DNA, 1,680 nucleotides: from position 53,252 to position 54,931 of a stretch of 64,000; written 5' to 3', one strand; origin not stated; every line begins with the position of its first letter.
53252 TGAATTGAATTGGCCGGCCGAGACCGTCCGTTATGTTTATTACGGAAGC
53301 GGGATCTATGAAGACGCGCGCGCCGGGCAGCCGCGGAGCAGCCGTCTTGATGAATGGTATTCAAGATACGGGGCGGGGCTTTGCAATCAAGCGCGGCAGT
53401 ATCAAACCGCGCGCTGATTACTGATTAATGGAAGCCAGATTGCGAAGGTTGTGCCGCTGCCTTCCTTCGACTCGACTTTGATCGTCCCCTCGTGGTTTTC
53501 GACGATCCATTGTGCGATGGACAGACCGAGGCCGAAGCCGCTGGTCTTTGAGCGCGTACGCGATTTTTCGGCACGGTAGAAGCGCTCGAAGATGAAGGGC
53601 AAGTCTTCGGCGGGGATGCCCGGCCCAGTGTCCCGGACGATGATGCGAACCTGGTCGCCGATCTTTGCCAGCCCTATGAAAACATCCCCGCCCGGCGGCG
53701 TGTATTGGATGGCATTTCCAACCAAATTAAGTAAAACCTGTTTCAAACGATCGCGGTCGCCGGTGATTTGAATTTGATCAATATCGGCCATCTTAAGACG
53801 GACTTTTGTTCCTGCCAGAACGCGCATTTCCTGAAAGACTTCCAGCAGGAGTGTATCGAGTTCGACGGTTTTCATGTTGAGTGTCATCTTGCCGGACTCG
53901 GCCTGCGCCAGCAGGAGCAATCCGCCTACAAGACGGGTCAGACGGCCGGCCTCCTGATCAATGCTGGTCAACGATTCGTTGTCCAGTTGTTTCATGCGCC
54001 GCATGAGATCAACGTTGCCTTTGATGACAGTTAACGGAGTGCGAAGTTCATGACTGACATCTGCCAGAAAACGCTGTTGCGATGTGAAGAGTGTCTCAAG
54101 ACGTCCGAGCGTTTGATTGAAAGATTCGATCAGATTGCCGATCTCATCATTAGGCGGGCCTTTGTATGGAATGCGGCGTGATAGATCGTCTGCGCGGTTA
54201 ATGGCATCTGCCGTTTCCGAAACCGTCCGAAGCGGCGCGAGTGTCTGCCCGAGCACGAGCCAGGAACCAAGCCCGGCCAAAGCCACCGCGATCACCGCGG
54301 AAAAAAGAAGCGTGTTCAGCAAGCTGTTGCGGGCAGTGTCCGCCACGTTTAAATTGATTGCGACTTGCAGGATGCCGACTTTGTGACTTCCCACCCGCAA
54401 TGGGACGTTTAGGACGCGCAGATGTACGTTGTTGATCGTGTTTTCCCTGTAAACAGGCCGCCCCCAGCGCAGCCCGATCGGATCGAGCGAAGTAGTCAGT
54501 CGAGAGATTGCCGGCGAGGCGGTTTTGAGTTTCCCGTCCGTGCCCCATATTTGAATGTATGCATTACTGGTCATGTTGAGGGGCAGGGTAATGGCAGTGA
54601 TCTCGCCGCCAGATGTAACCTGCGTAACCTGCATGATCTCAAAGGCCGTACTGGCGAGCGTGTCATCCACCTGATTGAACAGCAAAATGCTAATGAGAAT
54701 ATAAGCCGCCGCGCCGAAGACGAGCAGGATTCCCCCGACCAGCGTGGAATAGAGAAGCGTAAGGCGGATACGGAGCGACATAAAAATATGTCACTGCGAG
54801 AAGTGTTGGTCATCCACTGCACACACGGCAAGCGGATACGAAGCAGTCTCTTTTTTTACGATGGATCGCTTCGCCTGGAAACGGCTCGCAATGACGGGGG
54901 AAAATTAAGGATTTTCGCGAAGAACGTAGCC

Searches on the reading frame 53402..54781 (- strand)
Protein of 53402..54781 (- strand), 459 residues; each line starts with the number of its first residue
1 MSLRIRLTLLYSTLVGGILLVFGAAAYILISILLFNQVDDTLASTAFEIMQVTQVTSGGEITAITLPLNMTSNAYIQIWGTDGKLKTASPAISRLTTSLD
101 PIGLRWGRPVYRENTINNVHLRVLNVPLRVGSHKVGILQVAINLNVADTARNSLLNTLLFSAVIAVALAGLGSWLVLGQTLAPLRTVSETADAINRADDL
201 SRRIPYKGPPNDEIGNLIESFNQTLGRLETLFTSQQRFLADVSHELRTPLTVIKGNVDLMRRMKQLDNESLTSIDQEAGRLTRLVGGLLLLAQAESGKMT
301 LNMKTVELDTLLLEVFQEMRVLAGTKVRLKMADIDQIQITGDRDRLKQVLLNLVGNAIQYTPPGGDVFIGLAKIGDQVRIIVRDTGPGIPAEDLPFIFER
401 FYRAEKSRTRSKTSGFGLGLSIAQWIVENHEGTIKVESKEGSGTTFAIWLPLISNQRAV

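Call 6: search_protein_families(library=ncbifam, proteins=[window:53402-54781:-])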
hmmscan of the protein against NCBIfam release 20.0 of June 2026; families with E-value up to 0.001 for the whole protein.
window:53402-54781:- (459 aa): 91 families (the best 25 are shown)
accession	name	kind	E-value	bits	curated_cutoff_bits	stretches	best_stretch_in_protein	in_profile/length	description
TIGR01386.1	cztS_silS_copS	subfamily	1.3e-70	238.6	292.55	1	1-450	2-456/457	heavy metal sensor histidine kinase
NF046044.1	PnpS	equivalog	4.9e-65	220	400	1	228-451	163-390/390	two-component system histidine kinase PnpS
TIGR02966.1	phoR_proteo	equivalog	1.8e-62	211.3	334.2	1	227-448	106-331/333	phosphate regulon sensor histidine kinase PhoR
NF033092.0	HK_WalK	equivalog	1.2e-60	205.7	725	2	234-452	371-594/594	cell wall metabolism sensor histidine kinase WalK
NF041735.1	hist_kin_RppB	equivalog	2.6e-60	204.4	400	1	233-451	214-438/438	two-component system sensor histidine kinase RppB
NF012163.2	BaeS_SmeS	equivalog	1e-57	196.1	500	1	156-439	164-445/457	sensor histidine kinase efflux regulator BaeS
NF040691.1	MtrAB_MtrB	equivalog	1.9e-57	195.5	450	1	141-456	173-496/507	MtrAB system histidine kinase MtrB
NF007837.0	PRK10549.1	equivalog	3.8e-54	184.2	603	1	162-455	170-461/466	envelope stress sensor histidine kinase BaeS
NF007345.0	PRK09835.1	subfamily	1.4e-53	182.2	423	1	123-451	150-479/482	Cu(+)/Ag(+) sensor histidine kinase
NF045900.1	HisKinCpxALeg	equivalog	3.2e-50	171.2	800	1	161-451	157-450/451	two-component system sensor histidine kinase CpxA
NF007007.0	PRK09470.1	equivalog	1.1e-47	163.1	486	1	163-454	174-461/463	envelope stress sensor histidine kinase CpxA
NF047874.1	MASE3_PAS_HK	subfamily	1.4e-47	162.9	560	1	229-452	392-625/655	MASE3 domain-containing sensor histidine kinase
NF041210.1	his_kin_PieS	equivalog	2.5e-45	155.4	850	1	120-455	131-473/474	two component system sensor histidine kinase PieS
NF045903.1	CuHisKinLciSLeg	equivalog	4.8e-43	147.9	700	1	154-450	64-356/357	copper-responsive two-component system sensor histidine kinase LciS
NF008235.0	PRK11006.1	equivalog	9.9e-43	146.6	390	1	227-451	196-422/431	phosphate regulon sensor histidine kinase PhoR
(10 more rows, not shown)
